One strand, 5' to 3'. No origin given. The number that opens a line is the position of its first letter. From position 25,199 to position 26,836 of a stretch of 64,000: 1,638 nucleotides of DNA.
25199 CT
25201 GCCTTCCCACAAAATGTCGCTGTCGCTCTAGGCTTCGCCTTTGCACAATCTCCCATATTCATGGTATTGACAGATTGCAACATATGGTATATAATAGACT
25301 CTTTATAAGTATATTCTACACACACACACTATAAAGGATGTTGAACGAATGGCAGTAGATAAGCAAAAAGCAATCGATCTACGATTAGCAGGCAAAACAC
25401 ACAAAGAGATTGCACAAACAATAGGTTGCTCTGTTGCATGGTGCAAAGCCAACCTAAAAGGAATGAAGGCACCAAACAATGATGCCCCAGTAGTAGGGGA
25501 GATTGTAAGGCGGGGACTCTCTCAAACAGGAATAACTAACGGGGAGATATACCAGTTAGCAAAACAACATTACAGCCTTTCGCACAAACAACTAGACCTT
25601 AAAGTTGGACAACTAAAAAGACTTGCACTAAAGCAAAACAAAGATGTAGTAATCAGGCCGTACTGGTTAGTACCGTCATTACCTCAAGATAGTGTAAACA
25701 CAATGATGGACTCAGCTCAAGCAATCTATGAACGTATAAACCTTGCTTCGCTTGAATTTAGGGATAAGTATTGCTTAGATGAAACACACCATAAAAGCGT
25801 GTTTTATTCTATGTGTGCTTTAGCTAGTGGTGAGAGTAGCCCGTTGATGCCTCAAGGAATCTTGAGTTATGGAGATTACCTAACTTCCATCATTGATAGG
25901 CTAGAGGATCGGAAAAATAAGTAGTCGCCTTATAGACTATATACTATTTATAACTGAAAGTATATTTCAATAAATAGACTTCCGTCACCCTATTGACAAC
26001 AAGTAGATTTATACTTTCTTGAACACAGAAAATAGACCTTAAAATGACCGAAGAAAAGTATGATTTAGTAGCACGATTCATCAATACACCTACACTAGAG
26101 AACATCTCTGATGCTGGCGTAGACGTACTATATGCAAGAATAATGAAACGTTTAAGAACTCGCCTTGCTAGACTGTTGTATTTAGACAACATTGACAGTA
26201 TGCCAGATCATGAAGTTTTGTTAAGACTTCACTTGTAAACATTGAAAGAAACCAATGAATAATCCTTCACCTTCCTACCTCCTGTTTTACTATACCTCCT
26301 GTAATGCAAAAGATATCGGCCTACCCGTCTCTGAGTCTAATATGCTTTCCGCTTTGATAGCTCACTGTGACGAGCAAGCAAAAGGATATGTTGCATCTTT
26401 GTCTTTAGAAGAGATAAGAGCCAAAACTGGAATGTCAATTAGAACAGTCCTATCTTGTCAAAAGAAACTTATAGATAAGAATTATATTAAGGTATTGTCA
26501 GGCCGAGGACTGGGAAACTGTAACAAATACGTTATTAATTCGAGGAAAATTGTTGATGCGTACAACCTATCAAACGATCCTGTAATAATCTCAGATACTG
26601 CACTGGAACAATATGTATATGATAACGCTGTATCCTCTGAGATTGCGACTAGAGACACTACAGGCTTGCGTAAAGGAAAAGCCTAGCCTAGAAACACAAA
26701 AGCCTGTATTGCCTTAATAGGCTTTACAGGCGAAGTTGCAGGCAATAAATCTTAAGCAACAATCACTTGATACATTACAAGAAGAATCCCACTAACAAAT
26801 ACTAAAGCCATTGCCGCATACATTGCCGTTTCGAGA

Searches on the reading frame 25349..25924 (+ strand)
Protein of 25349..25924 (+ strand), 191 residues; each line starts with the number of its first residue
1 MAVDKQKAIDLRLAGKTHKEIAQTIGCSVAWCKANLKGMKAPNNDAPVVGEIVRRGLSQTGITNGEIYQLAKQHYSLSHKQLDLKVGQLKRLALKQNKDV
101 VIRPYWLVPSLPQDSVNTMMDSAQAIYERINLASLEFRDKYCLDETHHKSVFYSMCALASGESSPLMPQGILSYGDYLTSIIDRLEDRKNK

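Call 11: search_protein_families(library=pfam, proteins=[window:25349-25924:+], max_evalue=0.01)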
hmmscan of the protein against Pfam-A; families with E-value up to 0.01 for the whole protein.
window:25349-25924:+ (191 aa): 2 families
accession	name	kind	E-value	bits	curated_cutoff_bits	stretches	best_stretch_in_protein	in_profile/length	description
PF08281.18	Sigma70_r4_2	-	0.0062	16.6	25.7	0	5-36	15-47/54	Sigma-70, region 4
PF13384.12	HTH_23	-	0.0091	16.2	24.6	0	4-31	6-33/50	Homeodomain-like domain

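Call 12: search_protein_families(library=phrogs, proteins=[window:25349-25924:+], max_evalue=0.01)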
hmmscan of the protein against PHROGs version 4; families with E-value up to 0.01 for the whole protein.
window:25349-25924:+ (191 aa): 1 family
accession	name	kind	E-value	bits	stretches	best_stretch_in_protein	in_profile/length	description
phrog_645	-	DNA, RNA and nucleotide metabolism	0.0028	18.8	1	5-32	27-55/196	Rnase E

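Call 16: find_related_loci(query=window:25349-25924:+, collection=viral_contigs, flank=6000)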
Query window:25349-25924:+ (191 aa) in viral_contigs; peptide patterns used: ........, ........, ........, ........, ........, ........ (x = any residue, [..] = any of these).
5 stretches matched a pattern, but none encodes a relative of the query by tblastn (E <= 1e-3).

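Call 18: find_encoding_contigs(protein=window:25349-25924:+, flank=10000, max_places=10)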
Protein window:25349-25924:+ (191 aa): 3 contigs read that carry it; 1 place shown.
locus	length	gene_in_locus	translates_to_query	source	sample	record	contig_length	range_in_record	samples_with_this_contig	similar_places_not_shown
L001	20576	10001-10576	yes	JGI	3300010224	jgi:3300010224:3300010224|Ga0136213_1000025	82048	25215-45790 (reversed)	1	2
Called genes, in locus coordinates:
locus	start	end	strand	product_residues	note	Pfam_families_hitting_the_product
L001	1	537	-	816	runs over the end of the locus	PF05204:Hom_end (weak), PF14528:LAGLIDADG_3 (weak), PF03237:Terminase_6N (faint), PF17289:Terminase_6C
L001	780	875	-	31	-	-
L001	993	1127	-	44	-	-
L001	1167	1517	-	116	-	-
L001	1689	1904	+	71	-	-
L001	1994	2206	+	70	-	-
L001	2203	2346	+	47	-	-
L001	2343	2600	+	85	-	-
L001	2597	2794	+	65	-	-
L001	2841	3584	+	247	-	PF02562:PhoH, PF13604:AAA_30 (faint), PF13245:AAA_19 (weak)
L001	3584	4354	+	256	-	-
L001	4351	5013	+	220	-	PF25145:NfeD1b_N (weak), PF00574:CLP_protease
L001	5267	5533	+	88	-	-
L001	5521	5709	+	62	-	-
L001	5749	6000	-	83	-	-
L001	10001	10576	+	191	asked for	-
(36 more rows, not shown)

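Call 20: find_homologous_proteins(query=window:25349-25924:+, max_evalue=0.001)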
Query window:25349-25924:+ (191 aa): 9 proteins with E <= 0.001 among 74 candidates.
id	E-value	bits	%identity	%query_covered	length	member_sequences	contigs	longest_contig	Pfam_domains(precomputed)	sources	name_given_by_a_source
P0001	1.5e-122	424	100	100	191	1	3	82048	-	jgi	-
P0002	4.8e-95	334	79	100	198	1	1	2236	-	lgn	-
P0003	1.9e-63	231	58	98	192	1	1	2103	-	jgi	jgi:predicted transcriptional regulator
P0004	1.0e-61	226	54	98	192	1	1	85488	-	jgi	jgi:hypothetical protein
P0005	5.9e-44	168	43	99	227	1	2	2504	-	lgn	-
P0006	1.8e-42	163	41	99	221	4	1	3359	-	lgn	-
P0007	1.6e-39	153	39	99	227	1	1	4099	-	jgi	jgi:hypothetical protein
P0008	2.7e-38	149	40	99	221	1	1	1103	-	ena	-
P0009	5.6e-38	148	39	99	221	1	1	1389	-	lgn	-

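Call 21: find_encoding_contigs(protein=P0004, flank=10000, max_places=3)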
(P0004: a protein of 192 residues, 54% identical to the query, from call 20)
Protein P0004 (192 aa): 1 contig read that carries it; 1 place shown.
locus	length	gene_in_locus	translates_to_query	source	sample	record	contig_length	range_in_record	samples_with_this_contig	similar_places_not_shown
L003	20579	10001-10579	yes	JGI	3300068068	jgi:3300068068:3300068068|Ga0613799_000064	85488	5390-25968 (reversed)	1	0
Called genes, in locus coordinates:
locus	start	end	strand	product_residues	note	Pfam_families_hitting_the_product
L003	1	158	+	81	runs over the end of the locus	-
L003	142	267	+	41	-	-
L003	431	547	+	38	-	-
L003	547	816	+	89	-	-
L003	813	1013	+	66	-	-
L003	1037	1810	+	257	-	PF02562:PhoH, PF13604:AAA_30, PF13245:AAA_19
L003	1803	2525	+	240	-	-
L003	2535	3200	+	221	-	PF00574:CLP_protease (weak)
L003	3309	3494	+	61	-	-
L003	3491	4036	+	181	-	PF12850:Metallophos_2 (weak)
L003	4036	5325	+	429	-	PF21189:PHA02142 (faint)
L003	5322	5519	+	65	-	-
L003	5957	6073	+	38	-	-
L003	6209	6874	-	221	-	PF00239:Resolvase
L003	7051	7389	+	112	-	-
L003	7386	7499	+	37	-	-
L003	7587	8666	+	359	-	PF01555:N6_N4_Mtase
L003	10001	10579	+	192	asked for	-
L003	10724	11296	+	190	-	-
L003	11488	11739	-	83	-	-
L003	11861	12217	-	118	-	-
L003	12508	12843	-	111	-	-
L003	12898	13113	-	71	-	-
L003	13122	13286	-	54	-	-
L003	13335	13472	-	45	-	-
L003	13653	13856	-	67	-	-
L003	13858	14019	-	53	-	-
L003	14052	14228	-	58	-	-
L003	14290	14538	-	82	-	-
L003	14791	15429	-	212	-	-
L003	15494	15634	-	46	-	-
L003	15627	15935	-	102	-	-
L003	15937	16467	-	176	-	-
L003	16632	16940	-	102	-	-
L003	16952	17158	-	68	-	-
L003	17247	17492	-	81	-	-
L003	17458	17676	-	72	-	-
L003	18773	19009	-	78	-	-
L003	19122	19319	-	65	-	-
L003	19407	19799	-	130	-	-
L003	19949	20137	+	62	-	-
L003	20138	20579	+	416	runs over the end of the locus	PF21817:CapR, PF05265:DUF723 (faint), PF21817:CapR, PF14311:DUF4379 (weak), PF21817:CapR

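Call 22: find_encoding_contigs(protein=P0002, flank=10000, max_places=3)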
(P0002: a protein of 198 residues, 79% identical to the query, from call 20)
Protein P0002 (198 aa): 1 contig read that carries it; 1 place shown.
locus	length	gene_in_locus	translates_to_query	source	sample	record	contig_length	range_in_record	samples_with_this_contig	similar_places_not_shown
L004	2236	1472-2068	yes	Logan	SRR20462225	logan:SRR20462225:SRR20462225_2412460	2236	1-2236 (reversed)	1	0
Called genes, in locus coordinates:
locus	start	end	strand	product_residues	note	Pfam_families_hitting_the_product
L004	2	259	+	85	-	?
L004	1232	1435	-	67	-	-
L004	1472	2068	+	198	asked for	-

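Call 23: find_encoding_contigs(protein=P0003, flank=10000, max_places=3)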
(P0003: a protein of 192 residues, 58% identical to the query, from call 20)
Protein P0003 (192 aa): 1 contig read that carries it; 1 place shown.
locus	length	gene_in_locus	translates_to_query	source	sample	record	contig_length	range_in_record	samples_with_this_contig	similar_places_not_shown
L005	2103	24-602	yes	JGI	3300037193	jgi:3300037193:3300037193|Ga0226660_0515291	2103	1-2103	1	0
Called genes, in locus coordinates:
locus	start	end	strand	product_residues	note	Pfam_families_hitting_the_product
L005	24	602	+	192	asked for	-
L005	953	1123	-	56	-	-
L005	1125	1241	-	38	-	-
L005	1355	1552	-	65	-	-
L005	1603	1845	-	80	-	-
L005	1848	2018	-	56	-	-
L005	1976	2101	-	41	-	?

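Call 34: find_related_loci(query=A2, collection=metagenome_contigs, flank=4000)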
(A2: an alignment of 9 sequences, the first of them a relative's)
Query A2 (191 aa) in metagenome_contigs; peptide patterns used: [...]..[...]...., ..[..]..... (x = any residue, [..] = any of these).
118 stretches matched a pattern; 3 encode a relative of the query (tblastn E <= 1e-3); 3 distinct loci.
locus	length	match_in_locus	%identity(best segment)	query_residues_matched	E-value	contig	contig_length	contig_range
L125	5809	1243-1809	41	1-188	2e-47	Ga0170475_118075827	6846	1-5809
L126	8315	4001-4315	30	1-107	2e-12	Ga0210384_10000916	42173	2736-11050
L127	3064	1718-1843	50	1-42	7e-10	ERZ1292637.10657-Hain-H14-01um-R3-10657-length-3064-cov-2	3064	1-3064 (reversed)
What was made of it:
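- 25349..25924 (+): Conserved 191-aa all-helical protein with an N-terminal HTH. It is the candidate binder of the right-module repeats. Homologues at 30-79% identity (calls 20, 34).
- Tried and rejected: The metagenome scan with the HTH alignment returned three loci, of which only L126 proved useful (call 34).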

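Call 35: find_encoding_contigs(protein=P0007, flank=10000, max_places=3)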
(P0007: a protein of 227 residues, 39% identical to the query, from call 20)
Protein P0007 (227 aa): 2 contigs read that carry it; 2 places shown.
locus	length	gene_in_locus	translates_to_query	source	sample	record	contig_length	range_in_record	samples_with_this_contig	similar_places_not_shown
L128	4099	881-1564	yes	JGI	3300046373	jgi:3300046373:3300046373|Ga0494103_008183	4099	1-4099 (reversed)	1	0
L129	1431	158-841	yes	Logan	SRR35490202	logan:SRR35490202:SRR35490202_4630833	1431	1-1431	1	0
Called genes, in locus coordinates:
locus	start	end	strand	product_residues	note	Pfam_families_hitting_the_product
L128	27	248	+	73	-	-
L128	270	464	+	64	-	-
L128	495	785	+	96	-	-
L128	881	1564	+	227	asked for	-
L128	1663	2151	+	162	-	-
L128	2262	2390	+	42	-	-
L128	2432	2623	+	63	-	-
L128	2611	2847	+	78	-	-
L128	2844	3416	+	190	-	-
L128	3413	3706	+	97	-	-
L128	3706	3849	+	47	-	-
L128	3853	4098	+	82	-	?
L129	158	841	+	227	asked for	-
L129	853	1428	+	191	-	-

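Call 36: find_encoding_contigs(protein=P0006, flank=10000, max_places=3)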
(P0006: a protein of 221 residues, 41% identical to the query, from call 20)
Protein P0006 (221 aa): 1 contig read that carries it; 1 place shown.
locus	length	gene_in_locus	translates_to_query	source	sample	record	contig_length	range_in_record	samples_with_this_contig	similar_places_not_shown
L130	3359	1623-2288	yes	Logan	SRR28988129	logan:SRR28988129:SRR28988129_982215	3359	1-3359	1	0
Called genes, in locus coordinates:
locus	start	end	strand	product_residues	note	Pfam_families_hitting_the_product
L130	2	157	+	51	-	?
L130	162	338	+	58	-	-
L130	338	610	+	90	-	-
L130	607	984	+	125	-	-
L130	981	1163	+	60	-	-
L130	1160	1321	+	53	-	-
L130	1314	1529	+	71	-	-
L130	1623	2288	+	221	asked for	-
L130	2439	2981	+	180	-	-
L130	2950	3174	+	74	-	-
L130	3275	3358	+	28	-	?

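Call 37: find_encoding_contigs(protein=P0005, flank=10000, max_places=3)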
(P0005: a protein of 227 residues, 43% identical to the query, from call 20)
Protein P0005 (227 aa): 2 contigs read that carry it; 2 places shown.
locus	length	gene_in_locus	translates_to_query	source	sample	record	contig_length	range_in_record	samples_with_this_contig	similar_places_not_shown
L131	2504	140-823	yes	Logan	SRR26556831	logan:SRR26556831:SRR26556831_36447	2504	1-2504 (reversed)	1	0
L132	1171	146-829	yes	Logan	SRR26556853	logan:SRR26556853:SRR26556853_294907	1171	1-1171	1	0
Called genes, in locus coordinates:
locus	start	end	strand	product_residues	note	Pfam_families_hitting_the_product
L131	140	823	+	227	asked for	-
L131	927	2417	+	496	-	PF00580:UvrD-helicase, PF13245:AAA_19, PF01443:Viral_helicase1 (faint), PF13361:UvrD_C (faint), PF13538:UvrD_C_2 (weak)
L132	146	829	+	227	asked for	-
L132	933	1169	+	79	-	?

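Call 43: search_dna_similar(query=window:25349-25924:+, collection=phages, mode=protein, max_evalue=0.001, max_rows=20)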
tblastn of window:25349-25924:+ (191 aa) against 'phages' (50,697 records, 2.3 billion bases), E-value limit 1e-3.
No match.

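Call 68: predict_structure(alignment_id=A2)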
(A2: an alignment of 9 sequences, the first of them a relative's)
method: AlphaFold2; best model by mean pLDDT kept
length: 191 residues; sequences in the alignment: 9
mean_pLDDT: 89.0   pTM: 0.71
mean pLDDT of the five models: 89.0, 87.5, 86.2, 84.5, 84.1
residues with pLDDT >= 90: 106; 70-90: 80; 50-70: 5; < 50: 0
segments of 3 or more residues with pLDDT < 50: none
pLDDT, mean of each block of 10 residues (from residue 1): 83 86 91 87 87 95 94 90 92 94 91 91 91 95 91 87 73 89 87 64
secondary structure, 60 per line:
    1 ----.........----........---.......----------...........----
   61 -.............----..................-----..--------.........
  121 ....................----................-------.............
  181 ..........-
elements in order: H5-13 H18-25 H29-35 H46-56 H64-74 H79-96 H112-140 H145-160 H168-190

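Call 72: fold_search(model_id=the predicted structure, library=pdb)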
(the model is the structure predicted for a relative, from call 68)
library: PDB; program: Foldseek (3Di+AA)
matches with E <= 10: 148; with E <= 0.001: 0
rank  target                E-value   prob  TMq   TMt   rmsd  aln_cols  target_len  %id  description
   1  2qib_A                2.8e-01  0.20  0.20  0.18  15.7       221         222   13  Crystal structure of tetR-family transcriptional regulator from Streptomyces coelicolor (released 2007-09-04)
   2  2qib_B                3.9e-01  0.14  0.18  0.17  15.7       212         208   15  Crystal structure of tetR-family transcriptional regulator from Streptomyces coelicolor (released 2007-09-04)
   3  2ras_A                5.3e-01  0.13  0.18  0.18  19.6       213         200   16  Crystal structure of a putative tetr/acrr family transcriptional regulator (saro_0558) from novosphingobium aromaticiv (released 2007-10-16)
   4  3cjd_A                7.7e-01  0.10  0.18  0.18  18.2       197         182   16  Crystal structure of putative TetR transcriptional regulator (YP_510936.1) from Jannaschia sp. CCS1 at 1.79 A resoluti (released 2008-04-01)
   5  1t56                  9.1e-01  0.07  0.15  0.15  20.2       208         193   10  Crystal structure of TetR family repressor M. tuberculosis EthR (released 2004-07-27)
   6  3cjd_B                9.6e-01  0.11  0.21  0.22  18.9       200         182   14  Crystal structure of putative TetR transcriptional regulator (YP_510936.1) from Jannaschia sp. CCS1 at 1.79 A resoluti (released 2008-04-01)
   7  8b4h_A                1.0e+00  0.41  0.18  0.11  13.9        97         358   11  IstA transposase cleaved donor complex (released 2023-05-03)
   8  8b4h_C                1.2e+00  0.25  0.17  0.11  14.1       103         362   13  IstA transposase cleaved donor complex (released 2023-05-03)
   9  5nz0                  1.2e+00  0.07  0.16  0.16  18.4       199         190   13  Structure of Transcriptional Regulatory Repressor Protein - EthR from Mycobacterium Tuberculosis in complex with linezol (released 2018-05-30)
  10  6hnz                  1.4e+00  0.05  0.14  0.14  19.9       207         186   10  TRANSCRIPTIONAL REPRESSOR ETHR FROM MYCOBACTERIUM TUBERCULOSIS IN COMPLEX WITH BDM41231 (released 2018-12-26)
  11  2dg8_D                1.5e+00  0.08  0.19  0.20  17.4       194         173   15  Crystal structure of the putative trasncriptional regulator SCO7518 from Streptomyces coelicolor A3(2) (released 2007-03-13)
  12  7ngg                  1.5e+00  0.06  0.16  0.16  20.0       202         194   12  Mycobacterium tuberculosis transcriptional regulator EthR with bound inhibitory compound (released 2022-02-23)
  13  3u3w_A                1.8e+00  0.06  0.19  0.14  18.2       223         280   12  Crystal Structure of Bacillus thuringiensis PlcR in complex with the peptide PapR7 and DNA (released 2013-01-09)
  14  2o7t                  1.9e+00  0.12  0.17  0.18  10.4       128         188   16  Crystal structure of a tetr family transcriptional regulator (ncgl1578, cgl1640) from corynebacterium glutamicum at 2.10 (released 2006-12-26)
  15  3bjb_F                2.1e+00  0.06  0.16  0.17  19.6       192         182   14  Crystal structure of a TetR transcriptional regulator from Rhodococcus sp. RHA1 (released 2007-12-18)
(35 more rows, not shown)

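Call 91: search_protein_families(library=phrogs, proteins=[L003:10724-11296:+, L003:10001-10579:+, L128:1663-2151:+, L130:2439-2981:+, L129:853-1428:+], max_evalue=0.01)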
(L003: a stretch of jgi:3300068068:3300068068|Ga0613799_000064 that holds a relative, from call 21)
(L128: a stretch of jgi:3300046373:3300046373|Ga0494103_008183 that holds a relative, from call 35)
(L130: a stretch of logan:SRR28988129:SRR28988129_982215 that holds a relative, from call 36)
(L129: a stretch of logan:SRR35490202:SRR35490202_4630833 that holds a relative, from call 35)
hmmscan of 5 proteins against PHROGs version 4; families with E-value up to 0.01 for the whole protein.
L003:10724-11296:+ (190 aa): 0 families

L003:10001-10579:+ (192 aa): 1 family
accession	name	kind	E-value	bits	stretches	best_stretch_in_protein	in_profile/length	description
phrog_645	-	DNA, RNA and nucleotide metabolism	0.0093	17.1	0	5-57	27-79/196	Rnase E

L128:1663-2151:+ (162 aa): 1 family
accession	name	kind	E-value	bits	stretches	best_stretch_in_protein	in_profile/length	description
phrog_5356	-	unknown function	0.00064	20.2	1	27-104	15-105/255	-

L130:2439-2981:+ (180 aa): 6 families
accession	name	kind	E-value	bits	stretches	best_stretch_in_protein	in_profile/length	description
phrog_314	-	DNA, RNA and nucleotide metabolism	5.2e-21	76.2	1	1-179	173-387/574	homing endonuclease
phrog_30235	-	unknown function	1.4e-05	26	1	3-121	7-124/184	-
phrog_22377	-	DNA, RNA and nucleotide metabolism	2.6e-05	24.9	1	1-92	1-79/154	restriction endonuclease II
phrog_15526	-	unknown function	3.5e-05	24.9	1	6-111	3-107/168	-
phrog_3370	-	unknown function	0.0011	19.7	1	76-171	61-157/223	-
phrog_655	-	DNA, RNA and nucleotide metabolism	0.0017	19.4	1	74-155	132-198/343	homing endonuclease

L129:853-1428:+ (191 aa): 1 family
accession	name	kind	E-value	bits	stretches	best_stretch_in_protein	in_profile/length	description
phrog_5356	-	unknown function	0.00092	19.7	1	56-133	15-105/255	-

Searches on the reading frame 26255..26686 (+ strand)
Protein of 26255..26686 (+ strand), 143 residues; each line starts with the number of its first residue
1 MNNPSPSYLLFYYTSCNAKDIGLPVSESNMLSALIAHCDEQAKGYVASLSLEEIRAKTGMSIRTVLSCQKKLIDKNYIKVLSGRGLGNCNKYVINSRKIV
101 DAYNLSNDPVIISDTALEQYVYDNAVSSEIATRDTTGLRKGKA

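Call 11: search_protein_families(library=pfam, proteins=[window:26255-26686:+], max_evalue=0.01)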
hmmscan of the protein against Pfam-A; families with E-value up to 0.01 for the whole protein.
window:26255-26686:+ (143 aa): 1 family
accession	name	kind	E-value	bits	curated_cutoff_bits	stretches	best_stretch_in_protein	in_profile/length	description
PF13412.12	HTH_24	-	0.00052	20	21.9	1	48-79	17-48/48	Winged helix-turn-helix DNA-binding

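Call 12: search_protein_families(library=phrogs, proteins=[window:26255-26686:+], max_evalue=0.01)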
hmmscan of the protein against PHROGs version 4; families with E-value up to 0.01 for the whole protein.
window:26255-26686:+ (143 aa): 6 families
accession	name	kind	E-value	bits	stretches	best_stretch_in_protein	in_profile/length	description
phrog_678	-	DNA, RNA and nucleotide metabolism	1.3e-05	25.9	1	33-101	75-141/346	replication initiation O-like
phrog_270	-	DNA, RNA and nucleotide metabolism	9.5e-05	22.9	1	19-102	41-123/383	replication initiation protein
phrog_1098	-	DNA, RNA and nucleotide metabolism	0.0007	19.4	1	28-116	19-105/546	HTH DNA binding protein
phrog_428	-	DNA, RNA and nucleotide metabolism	0.001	19.3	1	50-106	129-187/455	replication initiation protein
phrog_20780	-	unknown function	0.0055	17.9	0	12-80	42-111/117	-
phrog_186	-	DNA, RNA and nucleotide metabolism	0.007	17.1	1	27-98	43-116/308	DnaD-like helicase loader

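Call 44: search_dna_similar(query=window:26255-26686:+, collection=phages, mode=protein, max_evalue=0.001, max_rows=20)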
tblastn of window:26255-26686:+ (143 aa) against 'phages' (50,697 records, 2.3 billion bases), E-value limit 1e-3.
No match.
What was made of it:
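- Tried and rejected: tblastn of both neighbouring HTH proteins against the same records (calls 43, 44).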

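Call 74: find_homologous_proteins(query=window:26255-26686:+, max_evalue=0.001)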
Query window:26255-26686:+ (143 aa): 1 proteins with E <= 0.001 among 16 candidates.
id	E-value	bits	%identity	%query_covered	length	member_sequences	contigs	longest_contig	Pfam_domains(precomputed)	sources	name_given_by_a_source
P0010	3.0e-87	307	100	100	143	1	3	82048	-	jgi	-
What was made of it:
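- On Iteron-type replication origin (lambda ori, P1 oriR): It has no homologue in 5.8 billion proteins (call 74).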

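Call 93: search_solved_structures(query=window:26255-26686:+, max_evalue=1)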
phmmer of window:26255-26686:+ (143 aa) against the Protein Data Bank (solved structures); distinct sequences matched with E-value up to 1: 1.
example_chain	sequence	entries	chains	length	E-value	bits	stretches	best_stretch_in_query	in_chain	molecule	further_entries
5fj8_P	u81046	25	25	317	0.012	18.7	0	33-82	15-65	DNA-DIRECTED RNA POLYMERASE III SUBUNIT RPC6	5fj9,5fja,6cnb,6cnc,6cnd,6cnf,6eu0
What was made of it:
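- Tried and rejected: The 143-aa wHTH protein has no homologues and no PDB relative (calls 74, 93).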
